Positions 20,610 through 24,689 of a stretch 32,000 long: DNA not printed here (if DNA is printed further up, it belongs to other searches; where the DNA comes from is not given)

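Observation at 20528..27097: Compact type VII-like secretion locus lacking EssA, EssB/YukC and EsaA/YueB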

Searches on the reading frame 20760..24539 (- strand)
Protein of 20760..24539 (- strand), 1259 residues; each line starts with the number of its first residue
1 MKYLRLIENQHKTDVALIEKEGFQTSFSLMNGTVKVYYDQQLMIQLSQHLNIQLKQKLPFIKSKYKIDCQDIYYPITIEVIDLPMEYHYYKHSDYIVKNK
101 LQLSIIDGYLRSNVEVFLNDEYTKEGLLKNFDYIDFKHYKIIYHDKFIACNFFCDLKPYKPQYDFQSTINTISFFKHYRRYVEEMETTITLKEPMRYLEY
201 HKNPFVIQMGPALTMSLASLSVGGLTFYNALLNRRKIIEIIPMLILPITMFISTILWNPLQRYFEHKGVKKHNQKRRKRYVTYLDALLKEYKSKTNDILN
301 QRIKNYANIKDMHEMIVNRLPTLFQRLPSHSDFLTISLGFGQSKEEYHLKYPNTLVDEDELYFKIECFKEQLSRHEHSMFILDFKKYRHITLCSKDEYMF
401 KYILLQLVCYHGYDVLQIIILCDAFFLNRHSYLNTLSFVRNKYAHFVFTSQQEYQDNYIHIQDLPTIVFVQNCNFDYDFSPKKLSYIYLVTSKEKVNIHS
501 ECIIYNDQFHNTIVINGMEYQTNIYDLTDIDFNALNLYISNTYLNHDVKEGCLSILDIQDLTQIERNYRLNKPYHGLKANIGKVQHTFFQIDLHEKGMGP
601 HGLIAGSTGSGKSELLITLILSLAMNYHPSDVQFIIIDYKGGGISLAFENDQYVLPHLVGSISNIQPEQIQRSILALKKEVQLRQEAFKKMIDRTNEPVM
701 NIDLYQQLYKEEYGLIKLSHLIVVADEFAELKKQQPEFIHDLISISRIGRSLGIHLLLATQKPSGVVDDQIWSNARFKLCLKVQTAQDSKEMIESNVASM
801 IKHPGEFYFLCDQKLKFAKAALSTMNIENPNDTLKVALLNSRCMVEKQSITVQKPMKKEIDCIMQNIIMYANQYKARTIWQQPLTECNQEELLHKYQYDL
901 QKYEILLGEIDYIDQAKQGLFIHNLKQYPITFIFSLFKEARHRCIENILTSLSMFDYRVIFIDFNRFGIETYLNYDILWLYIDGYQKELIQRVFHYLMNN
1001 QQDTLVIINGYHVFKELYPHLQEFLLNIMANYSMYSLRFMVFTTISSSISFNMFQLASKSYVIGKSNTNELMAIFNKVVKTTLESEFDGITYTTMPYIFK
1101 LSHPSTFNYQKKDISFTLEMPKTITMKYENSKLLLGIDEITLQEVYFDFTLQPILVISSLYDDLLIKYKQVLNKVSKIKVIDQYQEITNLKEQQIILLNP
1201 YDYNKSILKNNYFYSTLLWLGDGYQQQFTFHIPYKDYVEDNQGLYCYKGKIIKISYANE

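Call 3: search_protein_families(library=pfam, proteins=[window:20760-24539:-], max_evalue=1)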
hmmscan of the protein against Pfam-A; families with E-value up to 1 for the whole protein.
window:20760-24539:- (1259 aa): 8 families
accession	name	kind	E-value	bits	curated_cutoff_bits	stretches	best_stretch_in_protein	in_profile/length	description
PF01580.24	FtsK_SpoIIIE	-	7e-27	94.7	24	1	575-764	16-220/221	FtsK/SpoIIIE family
PF01935.23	DUF87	-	0.00014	22.5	23.2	1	581-641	3-62/220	Helicase HerA, central domain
PF05872.18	HerA_C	-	0.013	14.6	22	1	594-642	16-60/502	Helicase HerA-like C-terminal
PF13401.12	AAA_22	-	0.044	14.5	27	1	601-759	7-121/130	AAA domain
PF12696.13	TraG-D_C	-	0.051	13.9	22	1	721-791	2-74/126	TraM recognition site of TraD and TraG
PF13555.12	AAA_29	-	0.067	13.4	27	1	591-616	17-39/61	P-loop containing region of AAA domain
PF05729.18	NACHT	-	0.073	13.3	26.7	0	603-635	4-37/167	NACHT domain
PF05020.20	zf-NPL4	-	0.33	11.5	25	1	140-198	24-82/145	NPL4 family, putative zinc binding region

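Call 4: search_protein_families(library=ncbifam, proteins=[window:20760-24539:-], max_evalue=1)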
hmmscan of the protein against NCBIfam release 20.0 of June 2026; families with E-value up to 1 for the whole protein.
window:20760-24539:- (1259 aa): 7 families
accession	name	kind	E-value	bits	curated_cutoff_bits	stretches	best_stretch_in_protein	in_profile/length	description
TIGR03928.1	T7_EssCb_Firm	equivalog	2.2e-116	390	778.4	2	558-948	428-830/1296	type VII secretion protein EssC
TIGR03924.1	T7SS_EccC_a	equivalog_domain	3.5e-64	217.7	509.15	2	547-813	392-658/673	type VII secretion protein EccCa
TIGR03925.1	T7SS_EccC_b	equivalog_domain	6.5e-24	84.1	346.55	1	589-824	68-288/564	type VII secretion protein EccCb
NF007615.0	PRK10263.1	equivalog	1.7e-12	45.9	1566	1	600-799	1011-1222/1355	DNA translocase FtsK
NF010447.0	PRK13873.1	equivalog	0.049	11.5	1020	1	586-632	429-473/815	conjugal transfer protein TrbE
NF010404.0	PRK13830.1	subfamily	0.049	11.3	810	1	586-631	444-487/818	conjugal transfer protein TrbE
NF041214.1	plasmid_TraB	equivalog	0.21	10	800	1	585-788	234-414/639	plasmid transfer protein TraB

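Call 7: find_related_loci(query=window:20760-24539:-, collection=genome_contigs, flank=10000)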
Query window:20760-24539:- (1259 aa) in genome_contigs; peptide patterns used: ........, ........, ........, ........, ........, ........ (x = any residue, [..] = any of these).
28 stretches matched a pattern; 1 encode a relative of the query (tblastn E <= 1e-3); 1 distinct loci.
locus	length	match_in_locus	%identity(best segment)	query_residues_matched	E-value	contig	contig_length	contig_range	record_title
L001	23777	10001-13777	93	1-1259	0e+0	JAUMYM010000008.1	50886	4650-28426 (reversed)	MAG: Erysipelotrichaceae bacterium isolate S17M_Sa_23 NODE_344_length_50886_cov_8.343826, whole genome shotgun sequence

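Call 14: search_solved_structures(query=window:20760-24539:-, max_evalue=0.001, show_alignments=1)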
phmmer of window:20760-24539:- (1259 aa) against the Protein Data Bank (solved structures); distinct sequences matched with E-value up to 0.001: 14.
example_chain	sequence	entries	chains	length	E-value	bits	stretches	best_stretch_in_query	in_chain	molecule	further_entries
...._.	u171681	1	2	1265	9.2e-68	232.2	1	577-810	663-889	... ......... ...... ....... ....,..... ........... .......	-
4nh0_A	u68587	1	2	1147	3.4e-42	147.6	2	595-819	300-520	Cell divisionFtsK/SpoIIIE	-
7b9f_C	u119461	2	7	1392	1.7e-30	108.8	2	570-809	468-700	EccC5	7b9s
7np7_C1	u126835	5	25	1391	4.6e-27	97.4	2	570-809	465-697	ESX-5 secretion system protein EccC5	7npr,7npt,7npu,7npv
4n1a_A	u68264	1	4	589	1e-12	49.9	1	596-764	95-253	Cell divisionFtsK/SpoIIIE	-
5fv0_A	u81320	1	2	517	1.3e-12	49.6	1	604-779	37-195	ESX secretion system protein EccC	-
4lya_A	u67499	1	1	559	1.5e-12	49.3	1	604-779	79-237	Uncharacterized protein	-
2iuu_A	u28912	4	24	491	1.6e-12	49.3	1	599-810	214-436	DNA TRANSLOCASE FTSK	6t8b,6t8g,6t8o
2iut_A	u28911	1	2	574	2.3e-12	48.8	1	599-810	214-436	DNA TRANSLOCASE FTSK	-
2ius_A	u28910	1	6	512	4.5e-12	47.8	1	599-805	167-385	DNA TRANSLOCASE FTSK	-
9jv8_A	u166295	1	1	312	2.2e-09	38.9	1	596-763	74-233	ESX-1 secretion system protein EccCb1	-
6o1x_A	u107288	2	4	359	2.1e-05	25.7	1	589-809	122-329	DNA translocase coupling protein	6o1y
6o1w_A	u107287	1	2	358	2.1e-05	25.7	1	589-809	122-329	DNA translocase coupling protein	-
6o1z_A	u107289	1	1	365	2.1e-05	25.7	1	589-809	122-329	DNA translocase coupling protein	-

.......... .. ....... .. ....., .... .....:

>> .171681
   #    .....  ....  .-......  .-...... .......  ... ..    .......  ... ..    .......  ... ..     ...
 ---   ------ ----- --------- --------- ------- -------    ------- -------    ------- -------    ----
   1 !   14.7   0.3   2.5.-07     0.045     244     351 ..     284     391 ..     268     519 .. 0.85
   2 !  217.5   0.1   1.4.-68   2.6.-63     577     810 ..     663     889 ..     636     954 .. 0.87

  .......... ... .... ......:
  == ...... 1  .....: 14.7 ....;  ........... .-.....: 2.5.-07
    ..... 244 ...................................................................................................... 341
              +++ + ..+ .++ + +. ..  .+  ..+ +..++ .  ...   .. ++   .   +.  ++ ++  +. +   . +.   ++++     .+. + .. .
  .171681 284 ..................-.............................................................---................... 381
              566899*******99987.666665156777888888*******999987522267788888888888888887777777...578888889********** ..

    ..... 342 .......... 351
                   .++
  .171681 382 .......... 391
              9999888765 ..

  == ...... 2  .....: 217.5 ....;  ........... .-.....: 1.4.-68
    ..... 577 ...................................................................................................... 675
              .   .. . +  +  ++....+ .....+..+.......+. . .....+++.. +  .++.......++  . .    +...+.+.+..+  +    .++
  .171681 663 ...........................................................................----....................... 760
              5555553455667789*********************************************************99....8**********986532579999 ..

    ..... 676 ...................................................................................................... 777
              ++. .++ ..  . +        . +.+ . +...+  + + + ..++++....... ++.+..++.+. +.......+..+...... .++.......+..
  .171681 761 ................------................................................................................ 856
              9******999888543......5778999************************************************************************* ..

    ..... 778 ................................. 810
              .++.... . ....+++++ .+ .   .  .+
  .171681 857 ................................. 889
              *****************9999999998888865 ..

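Call 69: find_homologous_proteins(query=A3, max_evalue=1e-30)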
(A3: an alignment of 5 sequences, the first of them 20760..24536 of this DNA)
Query A3 (5 sequences) (1258 aa, profile of the alignment): 19 proteins with E <= 1e-30 among 6005 candidates.
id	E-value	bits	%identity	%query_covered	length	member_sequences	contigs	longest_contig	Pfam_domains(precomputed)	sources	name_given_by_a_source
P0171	0.0e+0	1701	93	100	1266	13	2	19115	PF01580.25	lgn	-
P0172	1.1e-172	595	26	93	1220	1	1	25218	PF01580.25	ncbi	-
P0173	1.1e-166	575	28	70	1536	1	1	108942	PF01580.25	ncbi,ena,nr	ncbi:MAG: type VII secretion protein EssC [Bacilli bacterium]|nr:type VII secretion protein EssC [Ba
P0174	5.8e-163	563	25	82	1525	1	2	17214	PF00498.32,PF01580.25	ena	-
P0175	6.6e-163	563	26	79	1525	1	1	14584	PF00498.32,PF01580.25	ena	-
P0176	1.1e-162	562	26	79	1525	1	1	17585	PF00498.32,PF01580.25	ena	-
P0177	1.7e-162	561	26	79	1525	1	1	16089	PF00498.32,PF01580.25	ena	-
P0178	2.3e-162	561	26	79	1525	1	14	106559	PF00498.32,PF01580.25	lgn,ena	-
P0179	2.4e-162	561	26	79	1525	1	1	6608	PF00498.32,PF01580.25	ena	-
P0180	3.2e-162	560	25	82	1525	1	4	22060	PF00498.32,PF01580.25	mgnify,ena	mgnify:FL=1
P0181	7.0e-162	559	28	68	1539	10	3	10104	PF01580.25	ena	-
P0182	7.2e-162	559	26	79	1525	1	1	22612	PF00498.32,PF01580.25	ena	-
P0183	1.2e-159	552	41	29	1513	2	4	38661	PF01580.25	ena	-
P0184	2.8e-150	521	30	50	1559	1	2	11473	PF00498.32,PF01935.24,PF16697.11,PF01580.25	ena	-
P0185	1.2e-148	515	33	40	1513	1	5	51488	PF00498.32,PF01580.25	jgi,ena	-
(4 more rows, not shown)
